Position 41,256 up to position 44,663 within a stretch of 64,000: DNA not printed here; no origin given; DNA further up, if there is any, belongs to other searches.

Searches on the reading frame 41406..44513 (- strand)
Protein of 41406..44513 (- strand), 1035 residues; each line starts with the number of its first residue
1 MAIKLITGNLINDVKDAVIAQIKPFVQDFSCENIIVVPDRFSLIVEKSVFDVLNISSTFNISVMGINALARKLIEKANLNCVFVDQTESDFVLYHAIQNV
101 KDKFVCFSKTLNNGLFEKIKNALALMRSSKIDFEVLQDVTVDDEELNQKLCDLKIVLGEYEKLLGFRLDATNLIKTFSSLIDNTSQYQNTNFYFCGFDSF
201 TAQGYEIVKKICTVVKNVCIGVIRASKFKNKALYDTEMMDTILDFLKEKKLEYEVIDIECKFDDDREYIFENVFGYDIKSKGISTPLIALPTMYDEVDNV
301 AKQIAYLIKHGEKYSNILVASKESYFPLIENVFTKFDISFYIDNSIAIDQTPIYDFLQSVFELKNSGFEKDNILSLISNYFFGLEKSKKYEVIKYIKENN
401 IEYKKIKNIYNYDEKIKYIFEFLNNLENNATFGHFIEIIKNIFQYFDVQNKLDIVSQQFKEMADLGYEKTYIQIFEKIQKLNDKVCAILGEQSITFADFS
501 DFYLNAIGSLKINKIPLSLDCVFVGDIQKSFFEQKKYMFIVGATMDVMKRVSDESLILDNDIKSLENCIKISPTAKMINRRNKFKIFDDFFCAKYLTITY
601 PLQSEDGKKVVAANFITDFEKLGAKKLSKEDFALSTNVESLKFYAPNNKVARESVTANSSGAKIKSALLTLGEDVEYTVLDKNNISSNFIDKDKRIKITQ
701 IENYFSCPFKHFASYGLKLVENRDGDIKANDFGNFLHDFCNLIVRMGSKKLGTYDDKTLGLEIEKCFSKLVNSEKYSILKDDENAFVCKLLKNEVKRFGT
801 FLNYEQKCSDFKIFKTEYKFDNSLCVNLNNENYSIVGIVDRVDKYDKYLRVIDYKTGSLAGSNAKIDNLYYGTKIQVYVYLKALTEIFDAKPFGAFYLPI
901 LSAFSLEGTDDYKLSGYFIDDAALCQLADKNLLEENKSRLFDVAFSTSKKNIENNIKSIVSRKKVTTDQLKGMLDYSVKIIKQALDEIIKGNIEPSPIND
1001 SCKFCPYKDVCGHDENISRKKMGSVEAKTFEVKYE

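Call 7: search_protein_families(library=pfam, proteins=[window:41406-44513:-], max_evalue=0.01)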
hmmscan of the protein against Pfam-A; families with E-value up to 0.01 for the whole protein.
window:41406-44513:- (1035 aa): 2 families
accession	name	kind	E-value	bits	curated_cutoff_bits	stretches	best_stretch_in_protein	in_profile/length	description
PF12705.13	PDDEXK_1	-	2.2e-30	106.9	22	1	699-1011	5-246/247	PD-(D/E)XK nuclease superfamily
PF21445.3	ADDB_N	-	2.3e-24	86.5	26.6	1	16-255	12-271/290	ADDB, N-terminal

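Call 8: search_protein_families(library=ncbifam, proteins=[window:41406-44513:-], max_evalue=0.01)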
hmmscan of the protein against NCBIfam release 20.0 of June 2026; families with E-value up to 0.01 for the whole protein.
window:41406-44513:- (1035 aa): 5 families
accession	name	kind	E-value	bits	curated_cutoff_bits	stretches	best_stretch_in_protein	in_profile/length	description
TIGR02773.1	addB_Gpos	equivalog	2.3e-85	287.2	903.7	2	400-1028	459-1143/1159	helicase-exonuclease AddAB subunit AddB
TIGR02774.1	rexB_recomb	equivalog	1.8e-22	79.6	718.35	2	36-572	32-596/1076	ATP-dependent nuclease subunit B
TIGR00372.1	cas4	equivalog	3.1e-07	30.4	65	1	969-1012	134-179/180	CRISPR-associated protein Cas4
TIGR03623.1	TIGR03623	subfamily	9.1e-07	27.4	299.6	1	702-867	606-770/876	probable DNA repair protein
TIGR02786.1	addB_alphas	equivalog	8.6e-06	24.1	486.5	1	693-859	749-906/1024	double-strand break repair protein AddB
